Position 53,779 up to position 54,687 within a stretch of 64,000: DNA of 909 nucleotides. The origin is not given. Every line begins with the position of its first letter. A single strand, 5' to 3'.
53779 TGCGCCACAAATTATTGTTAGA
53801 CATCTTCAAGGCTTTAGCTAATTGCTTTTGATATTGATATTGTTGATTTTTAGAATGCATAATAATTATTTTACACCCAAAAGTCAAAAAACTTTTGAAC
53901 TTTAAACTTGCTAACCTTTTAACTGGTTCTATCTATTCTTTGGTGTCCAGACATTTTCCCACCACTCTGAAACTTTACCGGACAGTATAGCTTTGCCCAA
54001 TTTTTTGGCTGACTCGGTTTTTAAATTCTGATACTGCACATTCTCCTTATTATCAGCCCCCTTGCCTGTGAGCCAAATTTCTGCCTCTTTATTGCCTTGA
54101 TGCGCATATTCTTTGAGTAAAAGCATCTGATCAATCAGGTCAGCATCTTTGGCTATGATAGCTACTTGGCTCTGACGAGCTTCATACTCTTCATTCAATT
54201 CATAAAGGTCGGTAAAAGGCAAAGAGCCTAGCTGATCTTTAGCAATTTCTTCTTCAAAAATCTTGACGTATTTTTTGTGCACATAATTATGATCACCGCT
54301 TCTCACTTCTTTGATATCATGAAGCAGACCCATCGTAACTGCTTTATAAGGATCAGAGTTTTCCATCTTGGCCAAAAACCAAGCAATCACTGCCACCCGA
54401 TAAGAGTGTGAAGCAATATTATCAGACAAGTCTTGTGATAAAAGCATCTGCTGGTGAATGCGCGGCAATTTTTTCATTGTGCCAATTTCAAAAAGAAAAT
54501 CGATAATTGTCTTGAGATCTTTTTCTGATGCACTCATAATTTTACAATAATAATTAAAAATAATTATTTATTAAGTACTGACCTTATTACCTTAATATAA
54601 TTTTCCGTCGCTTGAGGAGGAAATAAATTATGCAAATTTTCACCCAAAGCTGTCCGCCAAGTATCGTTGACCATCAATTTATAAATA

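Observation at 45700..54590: dcw cluster split between murG and murC by ~9 kb of foreign cargo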

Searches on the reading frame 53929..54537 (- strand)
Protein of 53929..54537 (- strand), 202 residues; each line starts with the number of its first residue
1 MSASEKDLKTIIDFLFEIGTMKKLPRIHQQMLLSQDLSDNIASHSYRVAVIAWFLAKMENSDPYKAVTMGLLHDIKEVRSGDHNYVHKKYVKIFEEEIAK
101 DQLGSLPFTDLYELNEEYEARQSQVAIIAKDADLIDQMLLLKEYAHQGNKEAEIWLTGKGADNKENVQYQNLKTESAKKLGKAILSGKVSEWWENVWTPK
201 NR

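Call 3: search_protein_families(library=pfam, proteins=[window:53929-54537:-], max_evalue=0.01)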
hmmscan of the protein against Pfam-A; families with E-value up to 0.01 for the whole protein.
window:53929-54537:- (202 aa): 4 families
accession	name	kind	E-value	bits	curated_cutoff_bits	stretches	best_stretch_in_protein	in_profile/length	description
PF13023.12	HD_3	-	3.5e-20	73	22.5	1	36-158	18-148/165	HD domain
PF12917.13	YfbR-like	-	7.2e-11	42.5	25.9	1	20-151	5-151/182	5'-deoxynucleotidase YfbR-like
PF01966.28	HD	-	5.8e-09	36.7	22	1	42-137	2-115/116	HD domain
PF08668.18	HDOD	-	0.00018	21.5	22.9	1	35-78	89-133/196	HDOD domain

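Call 19: search_protein_families(library=ncbifam, proteins=[window:53929-54537:-], max_evalue=0.01)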
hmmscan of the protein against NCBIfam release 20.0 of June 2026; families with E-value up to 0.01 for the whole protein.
window:53929-54537:- (202 aa): 7 families
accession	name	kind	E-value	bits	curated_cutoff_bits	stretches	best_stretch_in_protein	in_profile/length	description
NF003009.0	PRK03826.1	equivalog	1.7e-07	31.1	122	1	20-151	9-155/197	5'-deoxynucleotidase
NF005519.0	PRK07152.1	equivalog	2.7e-06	26.5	315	1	30-125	186-279/361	nicotinate-nucleotide adenylyltransferase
NF009347.0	PRK12705.1-4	equivalog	0.00024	19.9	579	1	23-77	267-321/473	hypothetical protein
TIGR03319.1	RNase_Y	equivalog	0.001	17.7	454.35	1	37-83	326-372/514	ribonuclease Y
TIGR00277.1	HDIG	domain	0.0044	16.9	27.6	1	39-81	3-45/84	HDIG domain-containing metalloprotein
TIGR00488.1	TIGR00488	equivalog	0.008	16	70.15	0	34-77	2-45/173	bis(5'-nucleosyl)-tetraphosphatase (symmetrical) YqeK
NF009346.0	PRK12705.1-3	equivalog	0.0081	15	545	0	22-84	281-341/493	hypothetical protein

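Call 20: search_protein_families(library=phrogs, proteins=[window:53929-54537:-], max_evalue=0.001)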
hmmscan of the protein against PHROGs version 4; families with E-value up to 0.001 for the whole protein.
window:53929-54537:- (202 aa): 1 family
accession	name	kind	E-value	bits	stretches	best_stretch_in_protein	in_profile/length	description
phrog_7076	-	DNA, RNA and nucleotide metabolism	2.4e-12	48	1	37-152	25-146/188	dATP triphosphohydrolase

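Call 31: find_homologous_proteins(query=window:53929-54537:-, max_evalue=1e-10)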
Query window:53929-54537:- (202 aa): 887 proteins with E <= 1e-10 among 1045 candidates; the best 120 are listed.
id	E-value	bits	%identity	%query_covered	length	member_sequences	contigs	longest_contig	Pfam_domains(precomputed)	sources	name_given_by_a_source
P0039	1.5e-128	444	100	100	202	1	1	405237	PF12917.14,PF01966.29,PF13023.13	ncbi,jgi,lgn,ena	ncbi:MAG: HD domain-containing protein [Patescibacteria group bacterium]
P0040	4.7e-109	380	84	100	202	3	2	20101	PF12917.14,PF01966.29,PF13023.13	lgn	-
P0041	5.1e-103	361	80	98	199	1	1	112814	PF12917.14,PF01966.29,PF13023.13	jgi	jgi:putative hydrolases of HD superfamily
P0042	5.3e-103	361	77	99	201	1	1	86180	PF12917.14,PF01966.29,PF13023.13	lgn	-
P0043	5.5e-102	357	79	96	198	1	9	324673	PF12917.14,PF01966.29,PF13023.13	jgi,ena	-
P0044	2.7e-101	355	78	96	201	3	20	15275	PF12917.14,PF01966.29,PF13023.13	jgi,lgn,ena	jgi:putative hydrolases of HD superfamily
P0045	1.3e-100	353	79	96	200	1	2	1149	PF12917.14,PF01966.29,PF13023.13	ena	-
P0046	1.3e-100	353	77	100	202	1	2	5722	PF12917.14,PF01966.29,PF13023.13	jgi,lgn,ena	-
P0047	2.8e-100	352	76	100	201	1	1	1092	PF12917.14,PF01966.29,PF13023.13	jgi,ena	-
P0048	2.9e-100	352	77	99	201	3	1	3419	PF12917.14,PF01966.29,PF13023.13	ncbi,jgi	jgi:putative hydrolase of HD superfamily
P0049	3.6e-100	351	78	100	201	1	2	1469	PF12917.14,PF01966.29,PF13023.13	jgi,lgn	-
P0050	4.3e-100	351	79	96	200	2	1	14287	PF12917.14,PF01966.29,PF13023.13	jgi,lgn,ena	-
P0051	9.2e-100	350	76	100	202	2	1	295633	PF12917.14,PF01966.29,PF13023.13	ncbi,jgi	ncbi:MAG: HD domain-containing protein [Patescibacteria group bacterium]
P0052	1.1e-99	350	76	98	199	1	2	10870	PF12917.14,PF01966.29,PF13023.13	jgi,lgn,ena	jgi:putative hydrolase of HD superfamily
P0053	2.0e-99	349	78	98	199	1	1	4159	PF12917.14,PF01966.29,PF13023.13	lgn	-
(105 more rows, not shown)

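Call 32: find_encoding_contigs(protein=P0039, flank=10000, max_places=6)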
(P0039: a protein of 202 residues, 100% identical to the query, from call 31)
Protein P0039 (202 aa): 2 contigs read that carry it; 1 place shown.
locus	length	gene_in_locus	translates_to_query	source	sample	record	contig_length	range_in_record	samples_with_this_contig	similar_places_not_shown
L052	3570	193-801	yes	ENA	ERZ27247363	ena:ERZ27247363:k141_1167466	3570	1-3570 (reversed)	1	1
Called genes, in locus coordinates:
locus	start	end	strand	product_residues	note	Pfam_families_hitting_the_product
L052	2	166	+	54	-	?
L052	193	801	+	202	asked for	PF12917:YfbR-like, PF13023:HD_3, PF01966:HD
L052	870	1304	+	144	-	-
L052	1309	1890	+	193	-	PF00702:Hydrolase, PF13419:HAD_2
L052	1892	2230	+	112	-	PF00719:Pyrophosphatase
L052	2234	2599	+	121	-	PF03013:Pyr_excise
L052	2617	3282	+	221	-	-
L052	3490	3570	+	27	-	?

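Call 33: find_encoding_contigs(protein=P0040, flank=10000, max_places=4)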
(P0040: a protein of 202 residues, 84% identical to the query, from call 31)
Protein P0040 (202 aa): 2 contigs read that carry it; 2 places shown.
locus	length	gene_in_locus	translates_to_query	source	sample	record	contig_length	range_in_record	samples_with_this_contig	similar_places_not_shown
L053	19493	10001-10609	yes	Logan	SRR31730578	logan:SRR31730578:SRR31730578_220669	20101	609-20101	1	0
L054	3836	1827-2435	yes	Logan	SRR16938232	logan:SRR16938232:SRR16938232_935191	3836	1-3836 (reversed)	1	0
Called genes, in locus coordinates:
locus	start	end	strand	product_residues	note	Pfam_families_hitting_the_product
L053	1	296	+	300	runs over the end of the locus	?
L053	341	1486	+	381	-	PF08323:Glyco_transf_5 (weak), PF13439:Glyco_transf_4, PF13579:Glyco_trans_4_4, PF20706:GT4-conflict, PF00534:Glycos_transf_1, PF13692:Glyco_trans_1_4, PF13524:Glyco_trans_1_2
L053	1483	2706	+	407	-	PF13439:Glyco_transf_4, PF13579:Glyco_trans_4_4, PF00534:Glycos_transf_1, PF13692:Glyco_trans_1_4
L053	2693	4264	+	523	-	-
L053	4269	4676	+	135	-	PF11969:DcpS_C, PF01230:HIT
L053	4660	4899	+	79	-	PF01106:NifU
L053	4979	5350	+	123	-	-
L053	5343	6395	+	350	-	PF10555:MraY_sig1 (weak), PF00953:Glycos_transf_4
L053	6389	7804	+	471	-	PF21799:MurD-like_N, PF08245:Mur_ligase_M, PF02875:Mur_ligase_C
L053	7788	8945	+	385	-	PF01098:FTSW_RODA_SPOVE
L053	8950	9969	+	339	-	PF03033:Glyco_transf_28, PF13528:Glyco_trans_1_3 (weak), PF04101:Glyco_tran_28_C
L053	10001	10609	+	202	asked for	PF12917:YfbR-like, PF13023:HD_3, PF01966:HD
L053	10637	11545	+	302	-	-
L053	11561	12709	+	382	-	-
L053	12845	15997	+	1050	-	PF18884:TSP3_bac, PF13462:Thioredoxin_4, PF01323:DSBA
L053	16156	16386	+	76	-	-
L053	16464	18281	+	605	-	PF00009:GTP_EFTU, PF01926:MMR_HSR1 (weak), PF03144:GTP_EFTU_D2, PF22042:EF-G_D2, PF00679:EFG_C, PF21018:BipA_C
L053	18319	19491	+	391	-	?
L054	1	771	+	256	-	?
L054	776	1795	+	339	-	PF03033:Glyco_transf_28, PF13528:Glyco_trans_1_3 (weak), PF04101:Glyco_tran_28_C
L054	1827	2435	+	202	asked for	PF12917:YfbR-like, PF13023:HD_3, PF01966:HD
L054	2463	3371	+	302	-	-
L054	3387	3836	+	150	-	?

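Call 36: find_encoding_contigs(protein=P0041, flank=10000, max_places=3)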
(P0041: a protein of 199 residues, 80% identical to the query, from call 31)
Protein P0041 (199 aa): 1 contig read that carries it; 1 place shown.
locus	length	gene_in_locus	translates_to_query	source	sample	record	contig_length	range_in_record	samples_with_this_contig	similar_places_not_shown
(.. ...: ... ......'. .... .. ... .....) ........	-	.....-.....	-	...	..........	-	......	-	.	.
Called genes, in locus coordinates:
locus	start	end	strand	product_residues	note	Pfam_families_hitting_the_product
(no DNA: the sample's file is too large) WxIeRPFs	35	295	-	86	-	PF02583:Trns_repr_metal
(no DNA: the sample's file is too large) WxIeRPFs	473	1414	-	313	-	PF01048:PNP_UDP_1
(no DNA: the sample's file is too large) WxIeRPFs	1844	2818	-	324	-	PF01595:CNNM, PF00571:CBS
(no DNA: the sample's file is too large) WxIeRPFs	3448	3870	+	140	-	PF04519:Bactofilin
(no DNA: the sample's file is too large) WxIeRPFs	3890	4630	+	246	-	PF00781:DAGK_cat (weak)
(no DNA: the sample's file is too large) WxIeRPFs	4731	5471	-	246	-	PF02096:60KD_IMP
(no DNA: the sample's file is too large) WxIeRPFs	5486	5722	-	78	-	PF01809:YidD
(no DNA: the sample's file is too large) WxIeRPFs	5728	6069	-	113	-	PF00825:Ribonuclease_P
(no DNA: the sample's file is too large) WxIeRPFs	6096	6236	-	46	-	PF00468:Ribosomal_L34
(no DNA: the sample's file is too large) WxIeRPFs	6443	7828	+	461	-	PF11638:DnaA_N, PF00308:Bac_DnaA, PF01695:IstB_IS21 (weak), PF00004:AAA, PF08299:Bac_DnaA_C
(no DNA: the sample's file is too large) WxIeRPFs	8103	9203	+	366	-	PF00712:DNA_pol3_beta, PF02767:DNA_pol3_beta_2, PF02768:DNA_pol3_beta_3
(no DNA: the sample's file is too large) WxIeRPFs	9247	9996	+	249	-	-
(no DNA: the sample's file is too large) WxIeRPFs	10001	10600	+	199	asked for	PF12917:YfbR-like, PF13023:HD_3, PF01966:HD (weak)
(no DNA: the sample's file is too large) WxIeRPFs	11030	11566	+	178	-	-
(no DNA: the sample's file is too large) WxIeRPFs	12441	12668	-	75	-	PF12797:Fer4_2 (weak), PF12837:Fer4_6 (faint), PF00037:Fer4 (weak), PF13370:Fer4_13, PF13459:Fer4_15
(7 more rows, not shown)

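Call 37: find_encoding_contigs(protein=P0043, flank=10000, max_places=3)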
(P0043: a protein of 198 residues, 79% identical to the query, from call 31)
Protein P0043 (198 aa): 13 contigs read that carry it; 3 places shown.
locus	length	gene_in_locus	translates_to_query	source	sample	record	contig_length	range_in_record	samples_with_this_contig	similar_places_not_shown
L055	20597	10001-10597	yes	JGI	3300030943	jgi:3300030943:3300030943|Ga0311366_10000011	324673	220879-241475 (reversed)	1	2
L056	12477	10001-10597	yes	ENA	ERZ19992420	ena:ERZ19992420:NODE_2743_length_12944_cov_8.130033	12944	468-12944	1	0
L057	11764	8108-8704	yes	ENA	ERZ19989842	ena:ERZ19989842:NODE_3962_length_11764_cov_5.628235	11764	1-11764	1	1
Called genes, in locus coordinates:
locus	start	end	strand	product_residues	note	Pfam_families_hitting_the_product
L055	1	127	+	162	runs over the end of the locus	PF02308:MgtC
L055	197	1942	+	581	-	PF01411:tRNA-synt_2c, PF07973:tRNA_SAD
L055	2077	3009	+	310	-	-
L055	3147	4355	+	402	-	-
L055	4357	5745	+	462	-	-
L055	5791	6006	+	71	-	PF01176:eIF-1a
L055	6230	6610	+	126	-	PF00416:Ribosomal_S13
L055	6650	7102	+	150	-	PF00411:Ribosomal_S11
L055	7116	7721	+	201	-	PF00163:Ribosomal_S4, PF01479:S4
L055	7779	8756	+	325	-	PF01193:RNA_pol_L, PF01000:RNA_pol_A_bac, PF03118:RNA_pol_A_CTD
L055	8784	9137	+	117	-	PF01196:Ribosomal_L17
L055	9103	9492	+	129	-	PF00572:Ribosomal_L13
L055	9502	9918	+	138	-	PF00380:Ribosomal_S9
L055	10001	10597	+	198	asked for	PF12917:YfbR-like, PF13023:HD_3, PF01966:HD (weak)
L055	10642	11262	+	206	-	PF01025:GrpE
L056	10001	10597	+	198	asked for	PF12917:YfbR-like, PF13023:HD_3, PF01966:HD (weak)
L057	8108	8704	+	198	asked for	PF12917:YfbR-like, PF13023:HD_3, PF01966:HD (weak)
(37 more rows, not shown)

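Call 43: search_protein_families(library=padloc, proteins=[window:53929-54537:-], max_evalue=0.001)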
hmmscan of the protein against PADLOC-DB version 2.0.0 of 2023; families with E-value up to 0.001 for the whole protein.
window:53929-54537:- (202 aa): 0 families

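Call 67: list_cluster_members(proteins=[P0039, P0159, P0001])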
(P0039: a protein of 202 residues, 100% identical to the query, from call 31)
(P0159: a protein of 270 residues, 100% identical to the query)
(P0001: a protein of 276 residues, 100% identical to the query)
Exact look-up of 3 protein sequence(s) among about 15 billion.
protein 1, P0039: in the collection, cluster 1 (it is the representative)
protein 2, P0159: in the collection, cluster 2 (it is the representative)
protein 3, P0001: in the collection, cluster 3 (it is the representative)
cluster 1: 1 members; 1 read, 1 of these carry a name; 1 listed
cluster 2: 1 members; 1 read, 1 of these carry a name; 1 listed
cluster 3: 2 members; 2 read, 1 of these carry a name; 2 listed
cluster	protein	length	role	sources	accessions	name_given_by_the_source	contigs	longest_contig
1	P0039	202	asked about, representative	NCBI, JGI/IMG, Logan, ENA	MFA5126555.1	MAG: HD domain-containing protein [Patescibacteria group bacterium]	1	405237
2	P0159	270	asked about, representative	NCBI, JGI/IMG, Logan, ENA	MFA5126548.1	MAG: HD domain-containing protein [Patescibacteria group bacterium]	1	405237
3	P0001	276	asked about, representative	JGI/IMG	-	-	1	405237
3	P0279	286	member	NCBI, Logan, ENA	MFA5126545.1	MAG: hypothetical protein WC465_00910 [Patescibacteria group bacterium]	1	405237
